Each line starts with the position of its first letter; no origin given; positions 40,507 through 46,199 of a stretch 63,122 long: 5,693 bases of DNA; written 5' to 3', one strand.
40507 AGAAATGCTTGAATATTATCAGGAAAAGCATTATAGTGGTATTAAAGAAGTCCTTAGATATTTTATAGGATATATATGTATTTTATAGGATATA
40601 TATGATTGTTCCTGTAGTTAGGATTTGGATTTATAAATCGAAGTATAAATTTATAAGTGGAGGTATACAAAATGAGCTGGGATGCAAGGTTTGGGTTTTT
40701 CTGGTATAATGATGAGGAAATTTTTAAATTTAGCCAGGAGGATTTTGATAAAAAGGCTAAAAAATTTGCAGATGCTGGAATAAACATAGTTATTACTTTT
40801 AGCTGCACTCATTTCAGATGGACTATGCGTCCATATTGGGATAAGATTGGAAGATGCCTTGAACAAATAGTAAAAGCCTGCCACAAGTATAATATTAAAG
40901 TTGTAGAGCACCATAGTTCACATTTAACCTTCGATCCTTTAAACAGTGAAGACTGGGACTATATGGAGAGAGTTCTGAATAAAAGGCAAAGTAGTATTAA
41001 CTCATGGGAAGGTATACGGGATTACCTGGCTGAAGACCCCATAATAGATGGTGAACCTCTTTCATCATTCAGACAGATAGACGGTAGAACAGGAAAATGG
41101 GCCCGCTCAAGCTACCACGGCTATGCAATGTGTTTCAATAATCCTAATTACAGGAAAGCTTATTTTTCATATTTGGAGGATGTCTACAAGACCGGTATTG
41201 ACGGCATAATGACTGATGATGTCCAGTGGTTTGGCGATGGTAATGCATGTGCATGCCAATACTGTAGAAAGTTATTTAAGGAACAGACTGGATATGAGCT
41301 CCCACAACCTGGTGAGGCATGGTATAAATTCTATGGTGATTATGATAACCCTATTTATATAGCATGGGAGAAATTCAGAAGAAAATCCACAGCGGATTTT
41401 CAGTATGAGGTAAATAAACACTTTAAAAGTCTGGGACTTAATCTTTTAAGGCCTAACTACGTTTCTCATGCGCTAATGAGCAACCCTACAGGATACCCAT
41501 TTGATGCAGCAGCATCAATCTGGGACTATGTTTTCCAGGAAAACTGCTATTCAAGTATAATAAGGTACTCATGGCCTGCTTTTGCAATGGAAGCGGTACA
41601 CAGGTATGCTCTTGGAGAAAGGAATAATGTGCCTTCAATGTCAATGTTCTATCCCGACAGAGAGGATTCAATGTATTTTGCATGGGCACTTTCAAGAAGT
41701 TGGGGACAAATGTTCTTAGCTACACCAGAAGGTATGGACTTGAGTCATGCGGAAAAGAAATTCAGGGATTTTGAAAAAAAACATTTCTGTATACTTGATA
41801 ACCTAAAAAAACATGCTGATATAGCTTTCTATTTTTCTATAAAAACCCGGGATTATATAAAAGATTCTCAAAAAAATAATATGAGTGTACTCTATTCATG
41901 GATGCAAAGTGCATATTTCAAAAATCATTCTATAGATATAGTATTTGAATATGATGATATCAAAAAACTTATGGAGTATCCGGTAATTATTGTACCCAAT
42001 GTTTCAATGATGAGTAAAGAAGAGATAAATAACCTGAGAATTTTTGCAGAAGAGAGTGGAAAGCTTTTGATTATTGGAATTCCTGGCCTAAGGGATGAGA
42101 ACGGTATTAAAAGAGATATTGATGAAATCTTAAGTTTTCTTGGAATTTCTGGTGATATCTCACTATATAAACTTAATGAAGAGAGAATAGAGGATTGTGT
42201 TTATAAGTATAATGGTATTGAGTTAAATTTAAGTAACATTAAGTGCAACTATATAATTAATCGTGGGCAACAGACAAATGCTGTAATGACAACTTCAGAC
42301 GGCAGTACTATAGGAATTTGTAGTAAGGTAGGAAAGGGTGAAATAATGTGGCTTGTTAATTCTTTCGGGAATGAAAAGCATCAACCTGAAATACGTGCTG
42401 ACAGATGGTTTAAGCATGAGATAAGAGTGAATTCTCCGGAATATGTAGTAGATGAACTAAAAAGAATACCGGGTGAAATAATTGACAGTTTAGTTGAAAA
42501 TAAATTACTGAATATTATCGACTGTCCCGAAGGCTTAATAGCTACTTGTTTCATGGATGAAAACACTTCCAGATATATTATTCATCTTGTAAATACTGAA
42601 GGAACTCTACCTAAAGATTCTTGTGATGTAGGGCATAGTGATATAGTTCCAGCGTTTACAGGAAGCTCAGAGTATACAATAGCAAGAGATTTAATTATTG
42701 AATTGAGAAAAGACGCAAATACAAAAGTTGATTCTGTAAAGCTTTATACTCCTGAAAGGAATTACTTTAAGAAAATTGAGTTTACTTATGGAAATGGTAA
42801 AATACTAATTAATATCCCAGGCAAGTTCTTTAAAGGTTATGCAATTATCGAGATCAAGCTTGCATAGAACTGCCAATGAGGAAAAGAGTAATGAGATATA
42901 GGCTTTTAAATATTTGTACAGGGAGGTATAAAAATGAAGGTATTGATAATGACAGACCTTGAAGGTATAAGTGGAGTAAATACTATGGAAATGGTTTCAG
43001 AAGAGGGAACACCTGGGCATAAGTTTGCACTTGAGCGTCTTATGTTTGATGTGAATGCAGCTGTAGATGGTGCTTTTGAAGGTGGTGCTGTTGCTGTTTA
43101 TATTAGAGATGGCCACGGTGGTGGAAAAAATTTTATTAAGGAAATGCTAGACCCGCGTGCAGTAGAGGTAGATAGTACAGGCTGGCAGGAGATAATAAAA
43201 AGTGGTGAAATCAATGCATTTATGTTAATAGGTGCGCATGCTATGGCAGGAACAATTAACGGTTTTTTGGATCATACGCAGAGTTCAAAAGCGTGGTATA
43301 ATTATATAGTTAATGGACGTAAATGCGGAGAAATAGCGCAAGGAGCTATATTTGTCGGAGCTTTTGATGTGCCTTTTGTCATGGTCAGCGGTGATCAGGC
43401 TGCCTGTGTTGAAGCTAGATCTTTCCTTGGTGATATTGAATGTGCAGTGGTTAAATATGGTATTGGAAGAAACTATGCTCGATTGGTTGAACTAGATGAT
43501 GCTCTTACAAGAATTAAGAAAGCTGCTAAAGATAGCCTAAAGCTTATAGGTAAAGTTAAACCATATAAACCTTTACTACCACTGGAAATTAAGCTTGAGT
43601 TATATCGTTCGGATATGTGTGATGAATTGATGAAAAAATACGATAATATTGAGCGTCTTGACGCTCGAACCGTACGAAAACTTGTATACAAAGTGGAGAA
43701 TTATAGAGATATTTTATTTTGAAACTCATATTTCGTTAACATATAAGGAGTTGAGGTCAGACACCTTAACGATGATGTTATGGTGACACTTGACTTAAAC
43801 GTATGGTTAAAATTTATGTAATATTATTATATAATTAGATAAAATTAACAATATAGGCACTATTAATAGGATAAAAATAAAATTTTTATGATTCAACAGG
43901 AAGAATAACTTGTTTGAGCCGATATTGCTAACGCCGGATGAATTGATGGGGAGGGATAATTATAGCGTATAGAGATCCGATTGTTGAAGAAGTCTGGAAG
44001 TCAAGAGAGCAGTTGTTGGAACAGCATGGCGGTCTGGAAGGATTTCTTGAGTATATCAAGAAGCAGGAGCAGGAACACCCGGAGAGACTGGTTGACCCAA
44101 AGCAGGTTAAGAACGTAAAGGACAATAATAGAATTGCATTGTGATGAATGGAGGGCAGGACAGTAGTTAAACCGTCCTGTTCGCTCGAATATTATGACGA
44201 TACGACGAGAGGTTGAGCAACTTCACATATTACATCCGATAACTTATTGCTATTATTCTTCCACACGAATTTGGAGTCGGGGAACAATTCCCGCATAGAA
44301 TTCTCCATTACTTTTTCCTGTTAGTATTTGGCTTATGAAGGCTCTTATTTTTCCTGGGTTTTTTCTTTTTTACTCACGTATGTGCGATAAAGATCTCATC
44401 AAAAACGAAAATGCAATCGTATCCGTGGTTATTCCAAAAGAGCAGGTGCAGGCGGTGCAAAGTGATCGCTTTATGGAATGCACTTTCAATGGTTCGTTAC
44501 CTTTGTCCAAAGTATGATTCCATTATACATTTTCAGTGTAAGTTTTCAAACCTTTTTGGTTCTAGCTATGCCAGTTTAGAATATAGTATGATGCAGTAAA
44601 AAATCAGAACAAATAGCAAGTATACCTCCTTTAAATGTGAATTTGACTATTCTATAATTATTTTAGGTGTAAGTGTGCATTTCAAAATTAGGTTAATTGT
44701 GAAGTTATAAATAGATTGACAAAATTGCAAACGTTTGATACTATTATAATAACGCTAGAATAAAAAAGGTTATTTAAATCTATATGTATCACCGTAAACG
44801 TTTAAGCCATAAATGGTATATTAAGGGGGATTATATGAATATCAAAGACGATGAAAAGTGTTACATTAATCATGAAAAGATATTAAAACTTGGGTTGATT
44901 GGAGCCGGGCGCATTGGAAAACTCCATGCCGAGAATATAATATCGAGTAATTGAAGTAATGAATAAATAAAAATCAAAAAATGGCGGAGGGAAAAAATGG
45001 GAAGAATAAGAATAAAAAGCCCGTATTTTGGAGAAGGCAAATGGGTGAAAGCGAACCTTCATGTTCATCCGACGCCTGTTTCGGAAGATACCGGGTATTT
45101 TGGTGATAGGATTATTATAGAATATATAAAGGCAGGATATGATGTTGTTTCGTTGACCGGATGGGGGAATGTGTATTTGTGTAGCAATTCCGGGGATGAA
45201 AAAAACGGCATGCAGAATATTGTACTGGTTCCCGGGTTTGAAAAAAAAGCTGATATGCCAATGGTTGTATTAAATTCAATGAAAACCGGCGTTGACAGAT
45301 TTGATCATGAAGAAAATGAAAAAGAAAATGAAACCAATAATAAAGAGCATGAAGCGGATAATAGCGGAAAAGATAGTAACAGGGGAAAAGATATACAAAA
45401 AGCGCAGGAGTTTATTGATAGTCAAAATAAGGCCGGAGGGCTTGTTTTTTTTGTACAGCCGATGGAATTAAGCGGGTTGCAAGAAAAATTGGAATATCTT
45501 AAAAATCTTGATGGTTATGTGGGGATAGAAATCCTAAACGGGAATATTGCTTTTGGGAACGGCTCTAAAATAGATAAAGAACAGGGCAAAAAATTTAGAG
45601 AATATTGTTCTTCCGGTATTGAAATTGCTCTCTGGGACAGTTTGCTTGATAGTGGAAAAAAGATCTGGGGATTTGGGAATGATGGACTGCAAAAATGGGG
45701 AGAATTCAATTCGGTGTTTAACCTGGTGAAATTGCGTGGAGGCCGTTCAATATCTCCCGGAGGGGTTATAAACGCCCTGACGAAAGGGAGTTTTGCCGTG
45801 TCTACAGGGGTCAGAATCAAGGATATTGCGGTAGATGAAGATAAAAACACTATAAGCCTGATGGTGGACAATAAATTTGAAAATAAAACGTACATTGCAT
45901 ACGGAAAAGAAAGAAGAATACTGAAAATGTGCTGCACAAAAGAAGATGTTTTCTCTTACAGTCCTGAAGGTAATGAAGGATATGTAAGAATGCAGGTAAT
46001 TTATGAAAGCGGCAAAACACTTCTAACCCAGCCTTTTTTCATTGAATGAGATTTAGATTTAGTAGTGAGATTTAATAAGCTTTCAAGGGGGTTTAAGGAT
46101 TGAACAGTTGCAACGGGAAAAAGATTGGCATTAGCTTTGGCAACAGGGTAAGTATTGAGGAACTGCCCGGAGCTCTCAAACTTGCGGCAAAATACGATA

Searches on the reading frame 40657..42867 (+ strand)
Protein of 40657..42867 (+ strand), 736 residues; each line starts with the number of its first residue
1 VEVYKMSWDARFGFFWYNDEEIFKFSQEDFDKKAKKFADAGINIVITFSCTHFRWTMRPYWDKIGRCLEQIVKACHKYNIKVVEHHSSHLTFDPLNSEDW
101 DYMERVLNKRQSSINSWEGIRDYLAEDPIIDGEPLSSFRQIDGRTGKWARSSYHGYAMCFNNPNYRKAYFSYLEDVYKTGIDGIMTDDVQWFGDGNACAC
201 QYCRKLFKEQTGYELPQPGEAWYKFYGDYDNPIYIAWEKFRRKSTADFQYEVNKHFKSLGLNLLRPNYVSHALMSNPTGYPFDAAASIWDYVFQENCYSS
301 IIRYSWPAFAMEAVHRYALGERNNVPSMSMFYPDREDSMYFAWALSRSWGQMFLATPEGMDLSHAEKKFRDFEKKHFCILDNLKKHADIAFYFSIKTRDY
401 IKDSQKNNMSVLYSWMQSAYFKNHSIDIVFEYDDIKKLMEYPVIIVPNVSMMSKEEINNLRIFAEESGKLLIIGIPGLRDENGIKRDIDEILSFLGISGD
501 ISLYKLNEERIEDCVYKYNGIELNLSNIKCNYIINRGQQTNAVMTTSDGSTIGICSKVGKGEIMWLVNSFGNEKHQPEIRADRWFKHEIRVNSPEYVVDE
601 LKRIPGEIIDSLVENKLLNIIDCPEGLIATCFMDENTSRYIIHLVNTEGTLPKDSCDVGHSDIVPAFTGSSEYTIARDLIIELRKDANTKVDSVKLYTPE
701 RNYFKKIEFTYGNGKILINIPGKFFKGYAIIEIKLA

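Call 10: search_protein_families(library=pfam, proteins=[window:40657-42867:+], max_evalue=0.001)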
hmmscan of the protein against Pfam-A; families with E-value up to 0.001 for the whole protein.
window:40657-42867:+ (736 aa): 1 family
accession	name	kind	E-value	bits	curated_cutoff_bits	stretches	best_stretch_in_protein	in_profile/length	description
PF08532.16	Glyco_hydro_42M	-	2e-07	31.2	25.8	1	393-485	13-102/207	Beta-galactosidase trimerisation domain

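Call 30: search_protein_families(library=ncbifam, proteins=[window:40657-42867:+], max_evalue=0.001)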
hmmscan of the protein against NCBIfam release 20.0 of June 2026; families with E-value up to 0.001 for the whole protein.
window:40657-42867:+ (736 aa): 0 families

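Call 76: search_solved_structures(query=window:40657-42867:+, max_evalue=1)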
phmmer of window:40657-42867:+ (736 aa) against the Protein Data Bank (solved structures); distinct sequences matched with E-value up to 1: 2.
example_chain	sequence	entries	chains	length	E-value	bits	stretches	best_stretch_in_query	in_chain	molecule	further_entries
7onc_A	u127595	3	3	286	0.0023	19.3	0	685-705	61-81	SAKe6BE | S6BE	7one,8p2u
7op4_A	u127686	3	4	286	0.8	11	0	685-705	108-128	SAKe6BE-3HH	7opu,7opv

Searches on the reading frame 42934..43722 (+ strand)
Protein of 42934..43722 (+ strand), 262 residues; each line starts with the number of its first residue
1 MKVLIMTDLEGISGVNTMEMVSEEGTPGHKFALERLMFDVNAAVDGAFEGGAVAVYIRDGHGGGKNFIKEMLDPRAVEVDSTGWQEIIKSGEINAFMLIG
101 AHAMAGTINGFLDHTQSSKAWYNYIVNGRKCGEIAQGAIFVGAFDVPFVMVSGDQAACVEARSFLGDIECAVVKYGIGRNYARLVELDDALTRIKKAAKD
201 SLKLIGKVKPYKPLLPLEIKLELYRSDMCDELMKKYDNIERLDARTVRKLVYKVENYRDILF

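Call 10: search_protein_families(library=pfam, proteins=[window:42934-43722:+], max_evalue=0.001)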
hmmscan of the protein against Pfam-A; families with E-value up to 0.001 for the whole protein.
window:42934-43722:+ (262 aa): 1 family
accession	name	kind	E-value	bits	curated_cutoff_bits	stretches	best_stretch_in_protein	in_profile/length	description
PF04951.18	Peptidase_M55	-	2.2e-58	198.2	25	1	1-249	1-250/264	D-aminopeptidase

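Call 30: search_protein_families(library=ncbifam, proteins=[window:42934-43722:+], max_evalue=0.001)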
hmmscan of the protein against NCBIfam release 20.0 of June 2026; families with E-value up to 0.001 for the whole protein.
window:42934-43722:+ (262 aa): 1 family
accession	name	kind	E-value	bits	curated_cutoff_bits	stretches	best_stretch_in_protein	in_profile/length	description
NF058634.1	AmiPeptDppABac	equivalog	1.2e-24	87.1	430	1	1-214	1-214/274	D-aminopeptidase DppA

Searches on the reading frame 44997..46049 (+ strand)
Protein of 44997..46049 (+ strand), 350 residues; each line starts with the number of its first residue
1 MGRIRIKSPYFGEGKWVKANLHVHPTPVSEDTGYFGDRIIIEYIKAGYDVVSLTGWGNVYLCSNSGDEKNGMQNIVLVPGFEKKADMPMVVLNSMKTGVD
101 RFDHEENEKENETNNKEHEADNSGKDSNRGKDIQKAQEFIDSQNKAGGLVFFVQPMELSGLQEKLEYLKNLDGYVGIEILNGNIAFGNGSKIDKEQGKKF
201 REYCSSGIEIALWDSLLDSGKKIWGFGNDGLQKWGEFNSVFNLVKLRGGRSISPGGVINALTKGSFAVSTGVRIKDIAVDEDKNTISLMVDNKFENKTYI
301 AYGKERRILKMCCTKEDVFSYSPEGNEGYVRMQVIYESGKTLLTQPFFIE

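Call 5: search_protein_families(library=pfam, proteins=[window:44997-46049:+], max_evalue=1)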
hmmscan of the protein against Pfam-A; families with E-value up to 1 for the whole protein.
window:44997-46049:+ (350 aa): 0 families

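Call 6: search_protein_families(library=ncbifam, proteins=[window:44997-46049:+], max_evalue=1)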
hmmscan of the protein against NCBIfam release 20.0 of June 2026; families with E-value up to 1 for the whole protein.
window:44997-46049:+ (350 aa): 1 family
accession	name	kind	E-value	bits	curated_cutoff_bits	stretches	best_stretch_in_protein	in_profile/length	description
NF038032.1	CehA_McbA_metalo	domain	8.4e-06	25.4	80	1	15-281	1-227/315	CehA/McbA family metallohydrolase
